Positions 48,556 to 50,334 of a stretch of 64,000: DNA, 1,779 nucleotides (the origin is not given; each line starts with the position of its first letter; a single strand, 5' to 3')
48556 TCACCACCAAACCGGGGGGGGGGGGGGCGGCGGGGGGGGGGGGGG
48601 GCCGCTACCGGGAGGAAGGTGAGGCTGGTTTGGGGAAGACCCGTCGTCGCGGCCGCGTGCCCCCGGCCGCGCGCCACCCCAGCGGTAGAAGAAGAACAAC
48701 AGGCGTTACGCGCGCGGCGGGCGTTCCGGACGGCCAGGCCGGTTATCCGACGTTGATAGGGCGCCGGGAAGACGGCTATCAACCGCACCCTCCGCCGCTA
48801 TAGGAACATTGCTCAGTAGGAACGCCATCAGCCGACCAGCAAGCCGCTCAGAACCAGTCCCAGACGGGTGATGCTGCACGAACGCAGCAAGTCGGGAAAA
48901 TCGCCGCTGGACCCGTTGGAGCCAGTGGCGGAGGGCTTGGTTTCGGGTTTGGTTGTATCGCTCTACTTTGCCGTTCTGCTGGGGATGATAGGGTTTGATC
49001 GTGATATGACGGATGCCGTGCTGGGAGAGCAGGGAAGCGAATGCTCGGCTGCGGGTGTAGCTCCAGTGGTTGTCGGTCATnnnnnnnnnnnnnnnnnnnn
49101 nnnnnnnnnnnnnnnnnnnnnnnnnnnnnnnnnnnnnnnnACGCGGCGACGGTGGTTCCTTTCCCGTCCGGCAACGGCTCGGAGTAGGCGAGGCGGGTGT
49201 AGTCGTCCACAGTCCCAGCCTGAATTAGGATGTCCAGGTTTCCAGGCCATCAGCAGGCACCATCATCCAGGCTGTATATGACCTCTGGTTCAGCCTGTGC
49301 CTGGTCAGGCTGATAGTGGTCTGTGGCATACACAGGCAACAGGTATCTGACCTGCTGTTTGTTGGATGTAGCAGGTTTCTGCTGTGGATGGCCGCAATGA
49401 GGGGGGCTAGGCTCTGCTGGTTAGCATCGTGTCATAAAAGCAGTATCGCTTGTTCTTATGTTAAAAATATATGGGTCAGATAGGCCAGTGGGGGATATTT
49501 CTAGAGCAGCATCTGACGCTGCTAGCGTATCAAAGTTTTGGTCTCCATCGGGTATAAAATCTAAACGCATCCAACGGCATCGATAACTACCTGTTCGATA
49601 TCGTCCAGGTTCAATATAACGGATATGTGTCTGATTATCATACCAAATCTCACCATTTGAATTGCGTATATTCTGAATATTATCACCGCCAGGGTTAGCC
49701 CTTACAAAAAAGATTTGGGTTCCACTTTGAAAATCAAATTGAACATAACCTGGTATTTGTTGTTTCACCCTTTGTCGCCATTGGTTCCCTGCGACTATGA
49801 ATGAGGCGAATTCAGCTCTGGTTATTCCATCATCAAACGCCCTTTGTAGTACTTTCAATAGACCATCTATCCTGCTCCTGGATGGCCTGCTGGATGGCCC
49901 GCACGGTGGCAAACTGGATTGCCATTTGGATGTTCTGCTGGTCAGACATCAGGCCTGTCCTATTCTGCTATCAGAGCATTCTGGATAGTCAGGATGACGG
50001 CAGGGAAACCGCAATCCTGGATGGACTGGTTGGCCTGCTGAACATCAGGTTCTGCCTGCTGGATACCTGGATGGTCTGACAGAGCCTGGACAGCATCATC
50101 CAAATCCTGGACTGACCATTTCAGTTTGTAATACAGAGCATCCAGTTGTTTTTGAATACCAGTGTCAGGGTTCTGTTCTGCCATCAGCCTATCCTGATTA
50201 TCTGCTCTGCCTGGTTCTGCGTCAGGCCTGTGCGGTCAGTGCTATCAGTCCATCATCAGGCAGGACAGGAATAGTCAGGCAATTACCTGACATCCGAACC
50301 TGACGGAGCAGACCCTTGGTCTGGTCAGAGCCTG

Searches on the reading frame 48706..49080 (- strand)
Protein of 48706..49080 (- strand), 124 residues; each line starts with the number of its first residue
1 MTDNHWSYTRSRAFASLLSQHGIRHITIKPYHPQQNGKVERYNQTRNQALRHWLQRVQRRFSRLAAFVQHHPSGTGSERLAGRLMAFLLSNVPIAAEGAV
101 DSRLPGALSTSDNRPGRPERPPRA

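Call 13: search_protein_families(library=pfam, max_evalue=0.1, proteins=[window:48706-49080:-])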
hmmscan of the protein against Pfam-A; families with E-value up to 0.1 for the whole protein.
window:48706-49080:- (124 aa): 5 families
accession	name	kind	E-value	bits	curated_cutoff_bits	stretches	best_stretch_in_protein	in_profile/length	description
PF13683.12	rve_3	-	1.1e-06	28.7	26.5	1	21-51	1-31/67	Integrase core domain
PF00665.32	rve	-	0.00067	20.3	32.6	1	2-33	72-102/102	Integrase core domain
PF04433.23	SWIRM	-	0.0034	18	28.6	1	37-90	24-78/84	SWIRM domain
PF15464.11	DUF4633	-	0.04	14.5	27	1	28-78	59-110/113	Domain of unknown function (DUF4633)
PF22217.1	ACDH-11_C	-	0.061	14.1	27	1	37-95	12-69/122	Acyl-CoA dehydrogenase 11 C-terminal domain-like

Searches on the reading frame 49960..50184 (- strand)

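Call 13: search_protein_families(library=pfam, max_evalue=0.1, proteins=[window:49960-50184:-])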
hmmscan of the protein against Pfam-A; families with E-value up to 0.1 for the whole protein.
window:49960-50184:- (74 aa): 1 family
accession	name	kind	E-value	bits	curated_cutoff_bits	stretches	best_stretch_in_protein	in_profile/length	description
PF09177.16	STX6_10_61_N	-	0.011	16.7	29.4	1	10-41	42-73/99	Syntaxin 6/10/61, N-terminal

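Call 102: search_protein_families(library=phrogs, max_evalue=0.01, proteins=[window:49960-50184:-])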
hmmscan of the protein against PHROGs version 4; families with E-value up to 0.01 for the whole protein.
window:49960-50184:- (74 aa): 0 families

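Call 103: search_protein_families(library=ncbifam, max_evalue=0.01, proteins=[window:49960-50184:-])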
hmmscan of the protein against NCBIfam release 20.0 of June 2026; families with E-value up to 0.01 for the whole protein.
window:49960-50184:- (74 aa): 0 families
